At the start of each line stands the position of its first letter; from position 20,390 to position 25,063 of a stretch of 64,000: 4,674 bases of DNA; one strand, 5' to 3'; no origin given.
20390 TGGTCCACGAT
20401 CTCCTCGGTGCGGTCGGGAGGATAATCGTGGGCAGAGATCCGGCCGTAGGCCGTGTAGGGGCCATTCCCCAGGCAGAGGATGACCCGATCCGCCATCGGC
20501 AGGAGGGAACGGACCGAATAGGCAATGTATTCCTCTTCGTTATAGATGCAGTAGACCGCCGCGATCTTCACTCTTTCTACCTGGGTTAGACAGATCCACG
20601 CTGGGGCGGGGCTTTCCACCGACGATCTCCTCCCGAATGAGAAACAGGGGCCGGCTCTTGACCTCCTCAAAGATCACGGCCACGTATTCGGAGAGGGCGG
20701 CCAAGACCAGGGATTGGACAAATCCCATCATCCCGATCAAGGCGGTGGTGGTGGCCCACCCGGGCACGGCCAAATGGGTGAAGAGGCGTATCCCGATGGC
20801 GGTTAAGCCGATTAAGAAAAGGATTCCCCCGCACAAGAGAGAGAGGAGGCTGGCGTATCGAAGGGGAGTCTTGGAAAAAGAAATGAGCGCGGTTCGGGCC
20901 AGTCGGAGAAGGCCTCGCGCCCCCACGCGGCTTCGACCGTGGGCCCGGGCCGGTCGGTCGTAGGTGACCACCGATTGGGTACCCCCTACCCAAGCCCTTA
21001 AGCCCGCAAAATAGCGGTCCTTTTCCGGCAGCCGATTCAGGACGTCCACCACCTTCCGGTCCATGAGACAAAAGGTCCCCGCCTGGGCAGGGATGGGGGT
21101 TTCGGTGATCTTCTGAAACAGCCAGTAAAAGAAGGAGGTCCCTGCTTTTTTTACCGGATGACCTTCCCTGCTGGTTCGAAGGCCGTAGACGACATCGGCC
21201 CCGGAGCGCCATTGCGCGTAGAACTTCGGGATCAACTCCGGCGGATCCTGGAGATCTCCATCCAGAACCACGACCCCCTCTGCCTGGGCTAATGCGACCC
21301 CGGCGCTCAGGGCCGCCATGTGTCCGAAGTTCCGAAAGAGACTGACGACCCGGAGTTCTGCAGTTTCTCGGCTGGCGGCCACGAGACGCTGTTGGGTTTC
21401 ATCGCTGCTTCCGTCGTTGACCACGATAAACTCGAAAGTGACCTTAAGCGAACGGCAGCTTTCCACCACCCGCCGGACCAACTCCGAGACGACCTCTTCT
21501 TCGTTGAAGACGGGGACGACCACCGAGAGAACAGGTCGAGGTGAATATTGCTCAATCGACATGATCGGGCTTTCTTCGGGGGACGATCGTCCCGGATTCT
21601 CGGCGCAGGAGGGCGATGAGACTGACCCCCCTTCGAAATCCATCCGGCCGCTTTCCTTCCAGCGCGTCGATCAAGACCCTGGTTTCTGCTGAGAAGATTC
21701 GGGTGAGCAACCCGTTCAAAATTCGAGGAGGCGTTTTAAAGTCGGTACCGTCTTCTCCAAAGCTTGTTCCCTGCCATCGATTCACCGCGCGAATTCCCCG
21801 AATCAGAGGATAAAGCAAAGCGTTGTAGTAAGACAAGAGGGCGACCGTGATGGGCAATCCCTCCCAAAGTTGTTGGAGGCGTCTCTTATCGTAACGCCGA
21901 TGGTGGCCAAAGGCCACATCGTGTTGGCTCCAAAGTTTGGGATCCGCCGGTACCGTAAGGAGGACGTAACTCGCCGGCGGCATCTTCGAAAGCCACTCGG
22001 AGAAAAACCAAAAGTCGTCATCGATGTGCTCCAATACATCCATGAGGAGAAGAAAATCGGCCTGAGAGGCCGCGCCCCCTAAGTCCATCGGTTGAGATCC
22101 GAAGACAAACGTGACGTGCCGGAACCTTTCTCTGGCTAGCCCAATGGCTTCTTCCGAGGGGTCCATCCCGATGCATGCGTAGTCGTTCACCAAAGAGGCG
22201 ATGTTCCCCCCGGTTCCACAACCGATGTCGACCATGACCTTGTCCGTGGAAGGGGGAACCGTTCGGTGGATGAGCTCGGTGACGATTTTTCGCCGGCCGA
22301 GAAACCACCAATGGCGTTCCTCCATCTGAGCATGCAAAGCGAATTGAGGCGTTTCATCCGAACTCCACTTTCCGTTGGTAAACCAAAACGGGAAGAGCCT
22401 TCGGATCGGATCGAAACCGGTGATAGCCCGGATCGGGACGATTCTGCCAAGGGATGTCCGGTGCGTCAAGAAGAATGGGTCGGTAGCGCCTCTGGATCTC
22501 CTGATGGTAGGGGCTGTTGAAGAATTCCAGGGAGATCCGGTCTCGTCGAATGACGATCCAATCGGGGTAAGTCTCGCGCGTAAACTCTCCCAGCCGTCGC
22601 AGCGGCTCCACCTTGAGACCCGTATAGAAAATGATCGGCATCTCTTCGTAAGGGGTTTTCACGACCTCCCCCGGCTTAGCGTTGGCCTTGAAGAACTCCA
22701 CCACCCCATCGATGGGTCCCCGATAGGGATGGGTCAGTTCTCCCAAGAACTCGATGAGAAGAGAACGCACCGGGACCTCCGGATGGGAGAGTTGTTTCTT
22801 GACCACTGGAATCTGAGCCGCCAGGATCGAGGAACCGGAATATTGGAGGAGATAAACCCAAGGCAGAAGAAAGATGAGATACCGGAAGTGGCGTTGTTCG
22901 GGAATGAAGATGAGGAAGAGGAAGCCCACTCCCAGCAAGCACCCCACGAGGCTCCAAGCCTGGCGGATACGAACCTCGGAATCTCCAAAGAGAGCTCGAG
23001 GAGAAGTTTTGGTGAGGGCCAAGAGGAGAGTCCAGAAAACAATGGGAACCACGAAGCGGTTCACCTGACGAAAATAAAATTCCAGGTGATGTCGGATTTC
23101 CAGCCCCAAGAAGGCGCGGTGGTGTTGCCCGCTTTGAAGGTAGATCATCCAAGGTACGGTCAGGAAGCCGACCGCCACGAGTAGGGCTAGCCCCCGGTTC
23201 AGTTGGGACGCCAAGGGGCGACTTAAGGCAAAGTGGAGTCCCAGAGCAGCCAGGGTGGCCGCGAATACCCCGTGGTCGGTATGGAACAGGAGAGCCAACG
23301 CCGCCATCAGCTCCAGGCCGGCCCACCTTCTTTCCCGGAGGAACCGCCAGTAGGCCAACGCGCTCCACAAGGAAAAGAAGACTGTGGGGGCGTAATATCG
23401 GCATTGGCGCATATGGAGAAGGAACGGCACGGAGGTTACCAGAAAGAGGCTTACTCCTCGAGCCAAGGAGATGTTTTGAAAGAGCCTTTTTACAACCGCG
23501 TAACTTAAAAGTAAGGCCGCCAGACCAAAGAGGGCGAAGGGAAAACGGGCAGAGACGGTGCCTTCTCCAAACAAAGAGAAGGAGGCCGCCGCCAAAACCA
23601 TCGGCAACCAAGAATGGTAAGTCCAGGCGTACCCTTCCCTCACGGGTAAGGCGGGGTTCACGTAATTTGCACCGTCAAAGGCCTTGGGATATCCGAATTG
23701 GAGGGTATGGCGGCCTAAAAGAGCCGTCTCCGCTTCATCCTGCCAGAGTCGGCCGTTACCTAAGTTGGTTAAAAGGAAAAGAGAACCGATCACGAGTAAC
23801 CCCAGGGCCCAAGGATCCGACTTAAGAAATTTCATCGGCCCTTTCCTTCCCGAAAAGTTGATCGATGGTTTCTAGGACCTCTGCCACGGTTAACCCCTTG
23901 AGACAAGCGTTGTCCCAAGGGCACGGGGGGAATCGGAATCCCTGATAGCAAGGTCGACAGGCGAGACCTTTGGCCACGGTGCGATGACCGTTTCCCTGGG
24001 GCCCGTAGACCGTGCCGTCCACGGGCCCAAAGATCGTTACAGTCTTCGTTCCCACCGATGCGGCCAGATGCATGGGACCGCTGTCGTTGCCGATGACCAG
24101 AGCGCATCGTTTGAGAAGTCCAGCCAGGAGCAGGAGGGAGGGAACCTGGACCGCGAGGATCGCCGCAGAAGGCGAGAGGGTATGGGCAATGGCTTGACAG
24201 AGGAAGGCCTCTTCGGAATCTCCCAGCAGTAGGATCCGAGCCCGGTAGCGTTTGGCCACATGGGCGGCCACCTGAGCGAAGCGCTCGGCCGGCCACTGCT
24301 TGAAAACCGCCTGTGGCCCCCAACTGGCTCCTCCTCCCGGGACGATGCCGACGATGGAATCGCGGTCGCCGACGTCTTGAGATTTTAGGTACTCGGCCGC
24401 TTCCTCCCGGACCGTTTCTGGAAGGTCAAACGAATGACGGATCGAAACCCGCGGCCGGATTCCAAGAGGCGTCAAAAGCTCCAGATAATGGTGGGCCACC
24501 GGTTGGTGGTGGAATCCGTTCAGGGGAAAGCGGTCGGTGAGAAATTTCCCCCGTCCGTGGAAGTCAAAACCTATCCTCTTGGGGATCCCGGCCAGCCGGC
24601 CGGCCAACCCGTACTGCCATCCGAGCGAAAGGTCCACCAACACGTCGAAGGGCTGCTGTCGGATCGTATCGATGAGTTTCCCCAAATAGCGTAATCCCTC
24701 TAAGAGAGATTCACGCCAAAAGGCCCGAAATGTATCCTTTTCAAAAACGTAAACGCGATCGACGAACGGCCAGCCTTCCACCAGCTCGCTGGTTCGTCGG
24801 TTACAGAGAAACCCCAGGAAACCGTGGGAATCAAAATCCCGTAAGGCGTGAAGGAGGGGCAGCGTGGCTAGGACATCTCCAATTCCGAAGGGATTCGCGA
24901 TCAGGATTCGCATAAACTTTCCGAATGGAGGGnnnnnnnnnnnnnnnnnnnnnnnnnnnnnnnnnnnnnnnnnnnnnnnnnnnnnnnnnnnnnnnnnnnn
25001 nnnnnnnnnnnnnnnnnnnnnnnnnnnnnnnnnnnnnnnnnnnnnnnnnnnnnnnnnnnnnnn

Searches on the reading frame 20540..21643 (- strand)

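Call 10: search_protein_families(library=pfam, proteins=[window:20540-21643:-], max_evalue=0.001)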
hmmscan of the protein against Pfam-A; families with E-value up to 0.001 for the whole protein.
window:20540-21643:- (367 aa): 3 families
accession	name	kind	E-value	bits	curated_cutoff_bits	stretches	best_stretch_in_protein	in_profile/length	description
PF00535.33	Glycos_transf_2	-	1.3e-25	90.7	23.3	1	40-200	1-165/168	Glycosyl transferase family 2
PF13641.12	Glyco_tranf_2_3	-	9e-06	26.3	27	1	37-230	2-207/230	Glycosyltransferase like family 2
PF10111.15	Glyco_tranf_2_2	-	0.00093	19.2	27.3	0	40-130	1-91/276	Glycosyltransferase like family 2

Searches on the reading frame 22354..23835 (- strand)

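Call 10: search_protein_families(library=pfam, proteins=[window:22354-23835:-], max_evalue=0.001)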
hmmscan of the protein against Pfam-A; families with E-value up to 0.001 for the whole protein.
window:22354-23835:- (493 aa): 1 family
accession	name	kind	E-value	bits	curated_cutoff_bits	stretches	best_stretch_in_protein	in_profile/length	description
PF13231.12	PMT_2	-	8.1e-08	33.1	26.1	1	80-230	8-158/160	Dolichyl-phosphate-mannose-protein mannosyltransferase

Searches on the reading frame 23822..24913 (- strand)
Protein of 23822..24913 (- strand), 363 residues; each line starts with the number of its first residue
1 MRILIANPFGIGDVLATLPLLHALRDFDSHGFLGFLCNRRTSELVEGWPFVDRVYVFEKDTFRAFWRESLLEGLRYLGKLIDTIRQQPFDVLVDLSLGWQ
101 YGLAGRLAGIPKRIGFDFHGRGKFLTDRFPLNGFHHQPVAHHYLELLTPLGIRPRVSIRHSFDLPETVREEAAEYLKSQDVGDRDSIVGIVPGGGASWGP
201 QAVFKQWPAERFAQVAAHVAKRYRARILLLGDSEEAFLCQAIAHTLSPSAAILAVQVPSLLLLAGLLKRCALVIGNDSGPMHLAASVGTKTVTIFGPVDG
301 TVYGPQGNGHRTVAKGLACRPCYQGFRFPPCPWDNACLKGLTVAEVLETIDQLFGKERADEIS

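Call 10: search_protein_families(library=pfam, proteins=[window:23822-24913:-], max_evalue=0.001)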
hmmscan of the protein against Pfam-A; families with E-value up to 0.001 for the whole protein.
window:23822-24913:- (363 aa): 1 family
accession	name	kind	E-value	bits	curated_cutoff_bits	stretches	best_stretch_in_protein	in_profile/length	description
PF01075.23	Glyco_transf_9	-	1.3e-26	93.9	22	1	79-323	3-237/247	Glycosyltransferase family 9 (heptosyltransferase)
